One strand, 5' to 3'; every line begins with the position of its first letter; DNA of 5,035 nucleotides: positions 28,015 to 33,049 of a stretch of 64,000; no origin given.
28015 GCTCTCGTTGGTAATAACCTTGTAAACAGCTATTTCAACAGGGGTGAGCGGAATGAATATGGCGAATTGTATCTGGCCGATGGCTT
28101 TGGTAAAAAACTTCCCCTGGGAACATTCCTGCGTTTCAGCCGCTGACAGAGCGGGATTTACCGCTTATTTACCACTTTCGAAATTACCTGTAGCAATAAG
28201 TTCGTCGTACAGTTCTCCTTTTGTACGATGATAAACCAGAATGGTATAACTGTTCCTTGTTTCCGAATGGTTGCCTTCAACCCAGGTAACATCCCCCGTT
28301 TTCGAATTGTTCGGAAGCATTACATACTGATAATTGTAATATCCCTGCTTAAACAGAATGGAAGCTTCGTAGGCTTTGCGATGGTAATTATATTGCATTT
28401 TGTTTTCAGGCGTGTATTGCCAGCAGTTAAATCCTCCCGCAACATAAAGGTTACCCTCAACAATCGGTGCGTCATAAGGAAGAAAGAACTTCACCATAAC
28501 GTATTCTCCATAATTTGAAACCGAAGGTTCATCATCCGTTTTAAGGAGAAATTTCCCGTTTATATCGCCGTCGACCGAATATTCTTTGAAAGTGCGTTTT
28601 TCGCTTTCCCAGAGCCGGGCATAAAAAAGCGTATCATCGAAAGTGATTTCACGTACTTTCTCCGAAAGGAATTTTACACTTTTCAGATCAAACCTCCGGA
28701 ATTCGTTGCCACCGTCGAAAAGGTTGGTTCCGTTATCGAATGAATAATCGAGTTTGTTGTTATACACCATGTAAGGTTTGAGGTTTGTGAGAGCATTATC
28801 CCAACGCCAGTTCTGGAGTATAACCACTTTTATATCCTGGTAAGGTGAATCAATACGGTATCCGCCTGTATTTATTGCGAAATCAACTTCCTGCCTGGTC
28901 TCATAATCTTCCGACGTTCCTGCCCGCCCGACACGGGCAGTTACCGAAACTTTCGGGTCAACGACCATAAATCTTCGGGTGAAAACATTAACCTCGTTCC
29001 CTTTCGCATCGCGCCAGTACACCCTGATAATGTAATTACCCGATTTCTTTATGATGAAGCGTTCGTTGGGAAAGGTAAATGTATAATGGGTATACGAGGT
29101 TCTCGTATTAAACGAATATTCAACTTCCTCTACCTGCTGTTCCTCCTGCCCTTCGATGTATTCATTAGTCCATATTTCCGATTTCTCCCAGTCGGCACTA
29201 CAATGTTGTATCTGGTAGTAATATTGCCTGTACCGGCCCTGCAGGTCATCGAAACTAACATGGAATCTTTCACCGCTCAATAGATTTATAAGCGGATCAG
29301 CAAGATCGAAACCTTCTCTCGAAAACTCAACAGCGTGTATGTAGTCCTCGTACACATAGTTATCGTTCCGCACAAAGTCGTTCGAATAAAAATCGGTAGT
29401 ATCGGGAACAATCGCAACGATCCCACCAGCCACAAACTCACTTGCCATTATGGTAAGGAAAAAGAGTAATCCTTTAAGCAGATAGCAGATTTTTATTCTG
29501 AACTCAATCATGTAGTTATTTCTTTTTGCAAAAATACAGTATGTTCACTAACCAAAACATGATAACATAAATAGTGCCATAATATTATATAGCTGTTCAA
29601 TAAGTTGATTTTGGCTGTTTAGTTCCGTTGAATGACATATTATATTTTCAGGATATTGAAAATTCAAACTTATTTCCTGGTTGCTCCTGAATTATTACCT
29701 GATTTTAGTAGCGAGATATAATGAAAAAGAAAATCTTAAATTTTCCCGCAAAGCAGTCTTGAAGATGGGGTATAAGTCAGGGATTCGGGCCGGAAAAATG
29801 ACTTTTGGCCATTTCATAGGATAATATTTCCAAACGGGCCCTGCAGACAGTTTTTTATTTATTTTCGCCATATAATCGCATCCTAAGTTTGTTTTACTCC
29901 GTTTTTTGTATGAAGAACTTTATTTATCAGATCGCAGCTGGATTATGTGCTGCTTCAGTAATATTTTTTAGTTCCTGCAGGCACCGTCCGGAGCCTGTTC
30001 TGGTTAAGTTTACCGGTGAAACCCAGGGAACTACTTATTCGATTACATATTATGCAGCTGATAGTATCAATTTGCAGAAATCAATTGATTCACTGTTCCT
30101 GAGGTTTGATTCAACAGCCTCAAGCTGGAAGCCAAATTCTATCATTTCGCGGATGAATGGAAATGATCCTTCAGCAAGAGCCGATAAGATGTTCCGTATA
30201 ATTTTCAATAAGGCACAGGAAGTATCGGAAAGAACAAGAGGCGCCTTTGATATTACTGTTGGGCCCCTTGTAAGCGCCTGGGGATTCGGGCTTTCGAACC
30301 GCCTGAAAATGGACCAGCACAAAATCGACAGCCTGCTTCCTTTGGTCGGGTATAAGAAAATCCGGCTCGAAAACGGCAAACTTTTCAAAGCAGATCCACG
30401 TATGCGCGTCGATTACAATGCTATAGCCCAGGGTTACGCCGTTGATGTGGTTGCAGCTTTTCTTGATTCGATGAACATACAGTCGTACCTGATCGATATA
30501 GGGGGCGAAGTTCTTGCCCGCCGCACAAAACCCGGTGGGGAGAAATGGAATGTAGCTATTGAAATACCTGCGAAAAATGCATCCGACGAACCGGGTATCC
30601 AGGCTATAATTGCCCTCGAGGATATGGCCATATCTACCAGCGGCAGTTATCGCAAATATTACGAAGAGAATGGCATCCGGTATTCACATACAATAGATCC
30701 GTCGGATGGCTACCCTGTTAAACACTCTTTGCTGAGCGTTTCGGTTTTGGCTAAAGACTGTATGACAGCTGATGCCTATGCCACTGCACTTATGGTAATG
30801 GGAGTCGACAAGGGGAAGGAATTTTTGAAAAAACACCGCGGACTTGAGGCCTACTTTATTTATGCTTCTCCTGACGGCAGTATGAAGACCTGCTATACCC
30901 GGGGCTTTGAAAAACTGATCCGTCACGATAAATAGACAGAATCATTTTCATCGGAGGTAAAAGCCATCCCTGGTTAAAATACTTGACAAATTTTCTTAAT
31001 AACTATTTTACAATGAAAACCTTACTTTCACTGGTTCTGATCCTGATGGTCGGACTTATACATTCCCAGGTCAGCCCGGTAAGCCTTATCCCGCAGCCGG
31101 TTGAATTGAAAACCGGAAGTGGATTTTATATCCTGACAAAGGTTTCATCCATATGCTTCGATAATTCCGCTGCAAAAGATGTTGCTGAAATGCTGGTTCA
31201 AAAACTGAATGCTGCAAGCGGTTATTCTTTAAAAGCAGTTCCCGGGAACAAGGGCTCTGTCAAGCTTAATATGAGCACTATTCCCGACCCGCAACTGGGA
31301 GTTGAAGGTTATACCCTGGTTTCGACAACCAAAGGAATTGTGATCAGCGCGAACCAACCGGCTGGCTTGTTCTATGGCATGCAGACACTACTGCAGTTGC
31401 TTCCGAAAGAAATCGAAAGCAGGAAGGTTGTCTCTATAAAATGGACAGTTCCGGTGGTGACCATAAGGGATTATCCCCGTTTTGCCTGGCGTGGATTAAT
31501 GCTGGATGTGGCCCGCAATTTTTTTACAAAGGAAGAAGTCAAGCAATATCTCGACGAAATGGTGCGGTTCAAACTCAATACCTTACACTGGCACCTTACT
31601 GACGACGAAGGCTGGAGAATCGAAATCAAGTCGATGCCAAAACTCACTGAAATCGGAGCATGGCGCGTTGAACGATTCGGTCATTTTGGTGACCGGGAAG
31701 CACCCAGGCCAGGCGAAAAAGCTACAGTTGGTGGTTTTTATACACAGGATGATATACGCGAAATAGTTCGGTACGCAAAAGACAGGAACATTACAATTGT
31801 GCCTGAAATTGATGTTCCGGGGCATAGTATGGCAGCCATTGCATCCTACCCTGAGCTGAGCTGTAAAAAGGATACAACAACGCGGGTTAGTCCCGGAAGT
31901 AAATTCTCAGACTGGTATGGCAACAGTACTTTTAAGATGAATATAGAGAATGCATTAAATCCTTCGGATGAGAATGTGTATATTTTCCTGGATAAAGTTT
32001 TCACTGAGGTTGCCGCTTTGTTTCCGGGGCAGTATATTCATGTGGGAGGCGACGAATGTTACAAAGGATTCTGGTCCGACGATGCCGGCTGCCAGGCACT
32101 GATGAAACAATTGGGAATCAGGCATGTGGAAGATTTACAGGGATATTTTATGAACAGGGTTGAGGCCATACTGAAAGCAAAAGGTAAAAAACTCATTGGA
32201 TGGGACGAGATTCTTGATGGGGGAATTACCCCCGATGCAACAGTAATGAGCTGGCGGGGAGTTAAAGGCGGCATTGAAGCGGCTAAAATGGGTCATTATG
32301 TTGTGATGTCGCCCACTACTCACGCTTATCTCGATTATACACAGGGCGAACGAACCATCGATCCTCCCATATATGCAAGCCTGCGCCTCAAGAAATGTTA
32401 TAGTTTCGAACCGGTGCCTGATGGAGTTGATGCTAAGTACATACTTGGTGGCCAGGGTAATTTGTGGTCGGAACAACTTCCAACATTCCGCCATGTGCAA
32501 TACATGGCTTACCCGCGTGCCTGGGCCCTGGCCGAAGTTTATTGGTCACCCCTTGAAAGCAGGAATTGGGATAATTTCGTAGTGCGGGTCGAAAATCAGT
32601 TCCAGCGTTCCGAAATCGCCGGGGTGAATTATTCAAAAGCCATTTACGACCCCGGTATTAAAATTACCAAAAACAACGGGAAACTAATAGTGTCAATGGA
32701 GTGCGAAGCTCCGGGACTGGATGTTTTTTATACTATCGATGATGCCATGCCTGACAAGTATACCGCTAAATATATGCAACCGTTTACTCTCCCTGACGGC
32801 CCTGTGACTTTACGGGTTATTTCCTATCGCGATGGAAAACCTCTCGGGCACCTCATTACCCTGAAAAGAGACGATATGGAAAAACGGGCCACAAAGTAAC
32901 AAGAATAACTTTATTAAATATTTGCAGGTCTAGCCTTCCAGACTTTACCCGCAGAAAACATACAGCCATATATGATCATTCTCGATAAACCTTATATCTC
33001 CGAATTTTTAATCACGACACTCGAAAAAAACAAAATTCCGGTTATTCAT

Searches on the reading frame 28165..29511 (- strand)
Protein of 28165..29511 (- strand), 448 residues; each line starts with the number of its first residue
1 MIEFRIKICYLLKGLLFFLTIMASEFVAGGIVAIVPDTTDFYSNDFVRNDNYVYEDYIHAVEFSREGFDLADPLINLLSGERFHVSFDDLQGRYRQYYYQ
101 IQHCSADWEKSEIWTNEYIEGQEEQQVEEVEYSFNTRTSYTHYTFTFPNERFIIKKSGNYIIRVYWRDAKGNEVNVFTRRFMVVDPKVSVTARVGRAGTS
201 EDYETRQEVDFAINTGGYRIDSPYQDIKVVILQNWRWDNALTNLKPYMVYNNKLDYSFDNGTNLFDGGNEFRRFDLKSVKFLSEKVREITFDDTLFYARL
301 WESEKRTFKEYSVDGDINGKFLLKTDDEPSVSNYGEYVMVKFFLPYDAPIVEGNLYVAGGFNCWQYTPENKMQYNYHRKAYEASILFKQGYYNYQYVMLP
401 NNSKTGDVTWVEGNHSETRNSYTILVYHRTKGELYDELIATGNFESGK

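Call 51: search_protein_families(library=pfam, max_evalue=0.001, proteins=[window:28165-29511:-])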
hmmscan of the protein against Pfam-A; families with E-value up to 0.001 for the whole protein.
window:28165-29511:- (448 aa): 1 family
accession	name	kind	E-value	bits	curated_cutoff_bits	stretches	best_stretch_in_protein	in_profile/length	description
PF17116.11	T9SS_plug_1st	-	2.6e-39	134.5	23.9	1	58-184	1-125/126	Type 9 secretion system plug protein 1st domain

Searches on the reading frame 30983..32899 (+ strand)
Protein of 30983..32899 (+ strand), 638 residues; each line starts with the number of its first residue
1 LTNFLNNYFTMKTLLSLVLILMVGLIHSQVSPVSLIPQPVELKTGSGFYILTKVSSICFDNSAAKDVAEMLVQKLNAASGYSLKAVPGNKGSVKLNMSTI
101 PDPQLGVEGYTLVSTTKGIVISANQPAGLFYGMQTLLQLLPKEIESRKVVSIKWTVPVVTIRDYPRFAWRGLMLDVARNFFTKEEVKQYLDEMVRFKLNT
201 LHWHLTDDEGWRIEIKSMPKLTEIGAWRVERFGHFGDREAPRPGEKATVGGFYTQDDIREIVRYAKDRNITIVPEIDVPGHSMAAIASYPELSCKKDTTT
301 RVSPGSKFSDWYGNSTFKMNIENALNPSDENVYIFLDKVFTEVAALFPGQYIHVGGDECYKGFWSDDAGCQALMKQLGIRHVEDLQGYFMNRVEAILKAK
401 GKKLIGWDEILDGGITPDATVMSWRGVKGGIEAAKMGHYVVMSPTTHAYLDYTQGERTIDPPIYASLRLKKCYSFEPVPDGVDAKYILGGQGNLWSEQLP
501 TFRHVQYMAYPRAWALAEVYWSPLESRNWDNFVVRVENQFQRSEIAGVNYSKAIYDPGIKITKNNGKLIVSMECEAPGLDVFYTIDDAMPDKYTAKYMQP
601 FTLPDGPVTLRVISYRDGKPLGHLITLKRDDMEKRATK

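Call 51: search_protein_families(library=pfam, max_evalue=0.001, proteins=[window:30983-32899:+])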
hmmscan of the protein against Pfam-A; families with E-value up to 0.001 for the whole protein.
window:30983-32899:+ (638 aa): 5 families
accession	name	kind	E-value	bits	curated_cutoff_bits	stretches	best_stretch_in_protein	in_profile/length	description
PF00728.28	Glyco_hydro_20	-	2.3e-114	382.8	22.3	1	167-523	1-347/348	Glycosyl hydrolase family 20, catalytic domain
PF02838.20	Glyco_hydro_20b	-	3.2e-24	86.5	26.1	1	34-164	3-124/124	Glycosyl hydrolase family 20, domain 2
PF13287.12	Fn3_assoc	-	1.4e-08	35.1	23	1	570-621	1-51/59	Fn3 associated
PF13290.12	CHB_HEX_C_1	-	1e-06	29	22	1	567-619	9-60/67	Chitobiase/beta-hexosaminidase C-terminal domain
PF14845.11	Glycohydro_20b2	-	0.00033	21.8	27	0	104-139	93-130/130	beta-acetyl hexosaminidase like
